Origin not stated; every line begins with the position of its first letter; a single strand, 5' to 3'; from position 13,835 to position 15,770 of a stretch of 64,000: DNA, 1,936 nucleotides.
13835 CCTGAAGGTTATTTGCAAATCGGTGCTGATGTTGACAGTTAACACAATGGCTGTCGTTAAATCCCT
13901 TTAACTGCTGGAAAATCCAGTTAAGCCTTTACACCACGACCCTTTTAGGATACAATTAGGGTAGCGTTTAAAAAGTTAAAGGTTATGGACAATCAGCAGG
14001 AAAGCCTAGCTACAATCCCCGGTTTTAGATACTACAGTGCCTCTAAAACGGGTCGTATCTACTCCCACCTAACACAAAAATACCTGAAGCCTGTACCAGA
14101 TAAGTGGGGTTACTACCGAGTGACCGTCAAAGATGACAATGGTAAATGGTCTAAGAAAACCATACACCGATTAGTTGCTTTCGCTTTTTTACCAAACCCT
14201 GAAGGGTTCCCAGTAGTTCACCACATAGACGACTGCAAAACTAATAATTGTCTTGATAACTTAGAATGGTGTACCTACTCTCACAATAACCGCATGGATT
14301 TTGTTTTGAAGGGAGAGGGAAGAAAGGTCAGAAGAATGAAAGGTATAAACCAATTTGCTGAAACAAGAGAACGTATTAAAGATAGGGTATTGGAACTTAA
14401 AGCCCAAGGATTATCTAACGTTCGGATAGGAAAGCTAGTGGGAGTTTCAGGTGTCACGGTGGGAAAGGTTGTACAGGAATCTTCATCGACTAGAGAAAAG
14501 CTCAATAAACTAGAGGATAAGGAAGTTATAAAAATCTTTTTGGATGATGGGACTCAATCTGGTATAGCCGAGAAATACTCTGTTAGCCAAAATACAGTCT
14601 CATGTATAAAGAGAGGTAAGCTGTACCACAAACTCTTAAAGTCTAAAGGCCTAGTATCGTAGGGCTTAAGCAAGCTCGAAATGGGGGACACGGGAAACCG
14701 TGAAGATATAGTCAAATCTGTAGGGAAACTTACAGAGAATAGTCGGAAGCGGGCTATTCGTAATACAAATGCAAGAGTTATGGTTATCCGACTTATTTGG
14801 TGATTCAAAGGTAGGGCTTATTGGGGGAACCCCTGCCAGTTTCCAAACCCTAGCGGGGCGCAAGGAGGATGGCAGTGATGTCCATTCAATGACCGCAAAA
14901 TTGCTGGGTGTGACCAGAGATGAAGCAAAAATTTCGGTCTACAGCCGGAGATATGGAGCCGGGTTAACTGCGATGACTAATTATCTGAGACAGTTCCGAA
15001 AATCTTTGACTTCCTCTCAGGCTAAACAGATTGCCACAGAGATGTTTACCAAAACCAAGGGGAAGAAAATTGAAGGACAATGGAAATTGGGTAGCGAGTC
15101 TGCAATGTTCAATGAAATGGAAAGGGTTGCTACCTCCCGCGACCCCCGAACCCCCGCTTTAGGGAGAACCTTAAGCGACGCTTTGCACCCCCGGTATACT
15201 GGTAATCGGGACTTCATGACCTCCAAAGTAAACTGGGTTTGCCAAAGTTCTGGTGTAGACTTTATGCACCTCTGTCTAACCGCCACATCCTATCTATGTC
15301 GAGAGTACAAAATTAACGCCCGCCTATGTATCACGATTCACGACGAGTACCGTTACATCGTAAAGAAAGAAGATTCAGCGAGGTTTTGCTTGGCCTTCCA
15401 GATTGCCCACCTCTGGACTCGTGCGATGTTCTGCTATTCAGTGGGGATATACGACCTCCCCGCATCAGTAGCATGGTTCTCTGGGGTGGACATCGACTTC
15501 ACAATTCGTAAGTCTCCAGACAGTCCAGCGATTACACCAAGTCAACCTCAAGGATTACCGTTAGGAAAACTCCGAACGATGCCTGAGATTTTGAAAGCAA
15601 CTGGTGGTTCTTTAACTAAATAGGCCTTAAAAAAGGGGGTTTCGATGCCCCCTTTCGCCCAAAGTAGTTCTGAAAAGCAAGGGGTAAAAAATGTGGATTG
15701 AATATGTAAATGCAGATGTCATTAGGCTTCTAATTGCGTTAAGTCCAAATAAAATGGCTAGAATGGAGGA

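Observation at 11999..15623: Mitochondrial Pol-gamma-like DNA polymerase split in motif A by a group I intron carrying an HNH homing endonuclease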

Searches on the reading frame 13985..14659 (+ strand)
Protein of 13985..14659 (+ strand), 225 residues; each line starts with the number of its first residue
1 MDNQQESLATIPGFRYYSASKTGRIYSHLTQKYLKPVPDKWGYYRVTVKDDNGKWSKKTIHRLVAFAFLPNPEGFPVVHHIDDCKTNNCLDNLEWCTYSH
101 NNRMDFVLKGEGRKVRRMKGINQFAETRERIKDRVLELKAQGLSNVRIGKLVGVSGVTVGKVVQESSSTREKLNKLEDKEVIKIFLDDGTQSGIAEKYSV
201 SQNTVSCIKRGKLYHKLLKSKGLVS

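Call 5: search_protein_families(library=pfam, proteins=[window:13985-14659:+], max_evalue=0.01)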
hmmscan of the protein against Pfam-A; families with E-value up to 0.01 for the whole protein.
window:13985-14659:+ (225 aa): 5 families
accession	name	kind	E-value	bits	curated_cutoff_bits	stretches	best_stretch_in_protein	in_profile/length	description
PF13392.12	HNH_3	-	2.5e-07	30.6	24.8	1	60-103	3-46/46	HNH endonuclease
PF07463.16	NUMOD4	-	2.2e-06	28.2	23.4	1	10-48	5-48/49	NUMOD4 motif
PF13384.12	HTH_23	-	6.1e-05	23.2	24.6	0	128-164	3-39/50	Homeodomain-like domain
PF00196.25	GerE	-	0.00023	21.2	23.5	0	179-216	8-44/57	Bacterial regulatory proteins, luxR family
PF04545.22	Sigma70_r4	-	0.002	18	24.1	0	181-210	13-42/50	Sigma-70, region 4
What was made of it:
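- On HNH homing endonuclease, I-HmuI-like: HNH_3 scores 30.6 bits (cut-off 24.8) and NUMOD4 28.2 bits (cut-off 23.4) (call 5).
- Pfam NUMOD4 and HNH_3 are above their cut-offs (call 5).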

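Call 32: search_solved_structures(query=window:13985-14659:+, max_evalue=1, show_alignments=1)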
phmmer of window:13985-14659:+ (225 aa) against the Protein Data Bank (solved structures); distinct sequences matched with E-value up to 1: 7.
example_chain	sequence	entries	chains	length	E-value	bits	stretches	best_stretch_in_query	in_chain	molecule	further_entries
1u3e_M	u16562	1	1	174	9.1e-10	41.6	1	13-101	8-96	HNH homing endonuclease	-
1gdt_A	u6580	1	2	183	0.084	15.6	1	109-166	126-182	PROTEIN (GAMMA DELTA RESOLVASE)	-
1zr2_A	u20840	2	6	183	0.089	15.5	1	109-166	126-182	Transposon gamma-delta resolvase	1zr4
2gm4_A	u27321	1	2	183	0.09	15.5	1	109-166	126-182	Transposon gamma-delta resolvase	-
5f64_A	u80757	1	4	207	0.48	13.1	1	160-217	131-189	Positive transcription regulator EvgA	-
8zwn_A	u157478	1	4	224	0.57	12.9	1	160-217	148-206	DNA-binding transcriptional activator EvgA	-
1res_A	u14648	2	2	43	0.89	12.2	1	128-166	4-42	GAMMA DELTA-RESOLVASE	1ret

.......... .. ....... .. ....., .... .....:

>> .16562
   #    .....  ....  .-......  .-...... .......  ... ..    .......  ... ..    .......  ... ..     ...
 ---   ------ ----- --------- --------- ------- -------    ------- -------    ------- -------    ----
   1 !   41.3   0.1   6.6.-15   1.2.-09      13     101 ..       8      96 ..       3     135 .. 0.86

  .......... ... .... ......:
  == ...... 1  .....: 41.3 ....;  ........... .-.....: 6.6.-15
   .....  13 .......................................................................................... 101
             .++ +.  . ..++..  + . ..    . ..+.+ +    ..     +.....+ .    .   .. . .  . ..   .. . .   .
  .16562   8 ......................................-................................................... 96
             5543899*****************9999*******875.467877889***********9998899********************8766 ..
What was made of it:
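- On HNH homing endonuclease, I-HmuI-like: 1u3e matches at E 9e-10, with the catalytic His and Asn columns conserved (call 32).
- I-HmuI matches at E 9e-10, with the HNH His and Asn aligned (call 32).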

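Call 33: find_homologous_proteins(query=window:13985-14659:+, max_evalue=0.001)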
Query window:13985-14659:+ (225 aa): 695 proteins with E <= 0.001 among 899 candidates; the best 120 are listed.
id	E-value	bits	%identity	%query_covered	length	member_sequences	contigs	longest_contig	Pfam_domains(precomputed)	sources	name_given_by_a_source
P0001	1.1e-146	504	99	100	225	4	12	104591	PF07463.17,PF13392.13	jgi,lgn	jgi:predicted transcriptional regulator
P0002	5.3e-57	211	48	100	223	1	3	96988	PF13384.13,PF13392.13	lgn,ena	-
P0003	7.6e-55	204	61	75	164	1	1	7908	PF07463.17,PF13392.13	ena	-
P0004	9.4e-30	122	54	30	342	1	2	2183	PF07463.17,PF13392.13,PF22083.3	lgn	-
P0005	3.4e-28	117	51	30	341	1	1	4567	PF07463.17,PF13392.13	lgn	-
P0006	2.9e-27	114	38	64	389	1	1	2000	PF07463.17,PF07453.20,PF13392.13,PF22083.3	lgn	-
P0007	5.2e-26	110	50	30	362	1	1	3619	PF07463.17,PF13392.13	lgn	-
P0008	1.4e-25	108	38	58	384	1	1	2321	PF07463.17,PF07453.20,PF13392.13,PF22083.3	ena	-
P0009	1.9e-25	108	30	81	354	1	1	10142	PF07463.17,PF07453.20,PF13392.13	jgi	-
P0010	3.1e-25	107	43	43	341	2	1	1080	PF07463.17,PF13392.13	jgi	jgi:hypothetical protein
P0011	3.2e-25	107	34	62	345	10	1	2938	PF07463.17,PF07453.20,PF13392.13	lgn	-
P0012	3.4e-24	104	30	83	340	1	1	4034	PF07463.17,PF07453.20,PF13392.13,PF22083.3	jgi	jgi:hypothetical protein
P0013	3.7e-24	103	35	62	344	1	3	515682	PF07463.17,PF07453.20,PF13392.13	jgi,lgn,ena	-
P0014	5.6e-24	103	40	41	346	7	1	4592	PF07463.17,PF13392.13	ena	-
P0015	1.7e-23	101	43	40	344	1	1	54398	PF07463.17,PF07453.20,PF13392.13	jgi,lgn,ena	jgi:hypothetical protein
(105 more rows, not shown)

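Call 34: find_encoding_contigs(protein=P0003, flank=3000, max_places=3)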
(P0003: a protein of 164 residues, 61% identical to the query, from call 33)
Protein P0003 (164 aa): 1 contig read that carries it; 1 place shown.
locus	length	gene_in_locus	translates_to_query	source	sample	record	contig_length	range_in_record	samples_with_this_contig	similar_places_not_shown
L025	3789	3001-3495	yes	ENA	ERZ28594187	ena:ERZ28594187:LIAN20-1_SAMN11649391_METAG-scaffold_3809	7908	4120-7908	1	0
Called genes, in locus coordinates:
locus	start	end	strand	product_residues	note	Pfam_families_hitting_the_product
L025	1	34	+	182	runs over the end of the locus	-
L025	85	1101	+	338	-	PF00154:RecA_N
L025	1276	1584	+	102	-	-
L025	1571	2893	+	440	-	PF01612:DNA_pol_A_exo1, PF00476:DNA_pol_A (weak)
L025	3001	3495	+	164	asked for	PF07463:NUMOD4 (weak), PF13392:HNH_3 (weak)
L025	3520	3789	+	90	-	?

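Call 56: search_dna_similar(query=window:13985-14659:+, collection=phages, mode=protein, max_rows=25, max_evalue=1e-8)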
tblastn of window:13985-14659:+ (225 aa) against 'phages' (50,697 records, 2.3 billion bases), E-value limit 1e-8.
Records with a match: 1087; places in all: 1306; records where one place covers at least 80% of the query: 9.
Best place of each record, by identity: 60-80% 4; <60% 1083.
By first word of the organism name: Staphylococcus 193; Lactococcus 187; Enterococcus 182; Bacillus 87; Lactobacillus 61; Escherichia 48; Vibrio 33; Bacteroides 31; Salmonella 26; Pectobacterium 23; and 50 more.
By host as written in the record: Lactococcus lactis 125; - 121; Staphylococcus aureus 58; Enterococcus faecalis 46; Bacteroides intestinalis DSM 108646 25; Pectobacterium atrosepticum DSM18077 19; Enterococcus faecium 15; Staphylococcus carnosus TM300 15; and 310 more.
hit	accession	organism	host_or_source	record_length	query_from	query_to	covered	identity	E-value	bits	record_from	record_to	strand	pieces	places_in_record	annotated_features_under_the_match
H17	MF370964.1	Pseudoalteromonas phage J2-1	Pseudoalteromonas sp.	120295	10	220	94%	31.3%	5e-16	82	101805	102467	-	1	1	HNH homing endonuclease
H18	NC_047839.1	Pseudoalteromonas phage J2-1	Pseudoalteromonas sp.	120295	10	220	94%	31.3%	5e-16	82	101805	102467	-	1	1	HNH endonuclease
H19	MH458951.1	Bacillus phage vB_BthS_BMBphi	Bacillus thuringiensis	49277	17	210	86%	33.0%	7e-15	79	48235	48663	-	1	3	hypothetical protein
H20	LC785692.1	Bacillus phage CM1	Bacilus cereus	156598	5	218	95%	29.9%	2e-11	69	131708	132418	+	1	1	HNH endonuclease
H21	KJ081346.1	Bacillus phage BCP8-2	Bacillus cereus JCM 2152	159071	17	214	88%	30.7%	4e-14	76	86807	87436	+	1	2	putative HNH homing endonuclease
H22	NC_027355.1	Bacillus phage BCP8-2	Bacillus cereus JCM 2152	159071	17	214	88%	30.7%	4e-14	76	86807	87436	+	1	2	HNH endonuclease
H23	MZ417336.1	Staphylococcus phage PG-2021_46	Staphylococcus epidermidis I0564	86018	1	206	92%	29.1%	4e-9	62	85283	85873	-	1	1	record has no annotation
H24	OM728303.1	Bacillus phage vB_BsuM-Goe25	Bacillus subtilis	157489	16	214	88%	29.1%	8e-16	81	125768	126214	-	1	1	hypothetical protein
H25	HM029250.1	Lactococcus phage 949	Lactococcus lactis strain ML8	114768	6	144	62%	38.3%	5e-11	67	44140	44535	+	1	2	putative HNH endonuclease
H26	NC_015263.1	Lactococcus phage 949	Lactococcus lactis strain ML8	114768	6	144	62%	38.3%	5e-11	67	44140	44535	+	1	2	HNH endonuclease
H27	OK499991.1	Bacillus phage vB_BanS_Sophrita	Bacillus anthracis Sterne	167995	15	140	56%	41.1%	1e-12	72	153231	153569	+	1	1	NUMOD4 motif protein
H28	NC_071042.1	Bacillus phage vB_BanS_Sophrita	Bacillus anthracis Sterne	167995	15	140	56%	41.1%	1e-12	72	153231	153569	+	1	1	HNH endonuclease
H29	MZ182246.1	Enterococcus phage vB_EfaS_785CS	Enterococcus faecalis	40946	15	141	56%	39.5%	1e-10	66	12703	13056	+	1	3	NUMOD4 motif protein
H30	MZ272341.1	Enterococcus phage vB_EfaS_785CC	Enterococcus faecalis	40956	15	141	56%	39.5%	1e-10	66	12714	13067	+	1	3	NUMOD4 motif protein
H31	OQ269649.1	Enterococcus phage DEfc27b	Enterococcus faecalis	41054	15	141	56%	39.5%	1e-10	66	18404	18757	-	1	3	HNH homing endonuclease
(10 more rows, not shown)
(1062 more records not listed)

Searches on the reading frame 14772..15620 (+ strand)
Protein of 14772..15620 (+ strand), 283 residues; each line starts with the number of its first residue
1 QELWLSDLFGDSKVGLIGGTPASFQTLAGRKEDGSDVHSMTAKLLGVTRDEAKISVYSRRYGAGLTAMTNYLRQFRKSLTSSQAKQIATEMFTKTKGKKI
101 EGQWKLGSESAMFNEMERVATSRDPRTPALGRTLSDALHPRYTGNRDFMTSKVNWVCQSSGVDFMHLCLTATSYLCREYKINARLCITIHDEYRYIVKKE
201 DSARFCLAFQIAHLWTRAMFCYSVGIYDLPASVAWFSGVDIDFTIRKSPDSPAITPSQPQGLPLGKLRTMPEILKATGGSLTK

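Call 5: search_protein_families(library=pfam, proteins=[window:14772-15620:+], max_evalue=0.01)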
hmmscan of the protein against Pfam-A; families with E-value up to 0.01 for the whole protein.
window:14772-15620:+ (283 aa): 1 family
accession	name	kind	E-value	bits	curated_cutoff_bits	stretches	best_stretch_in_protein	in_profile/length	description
PF00476.26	DNA_pol_A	-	2.9e-11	43.4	34.3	1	32-205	181-349/381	DNA polymerase family A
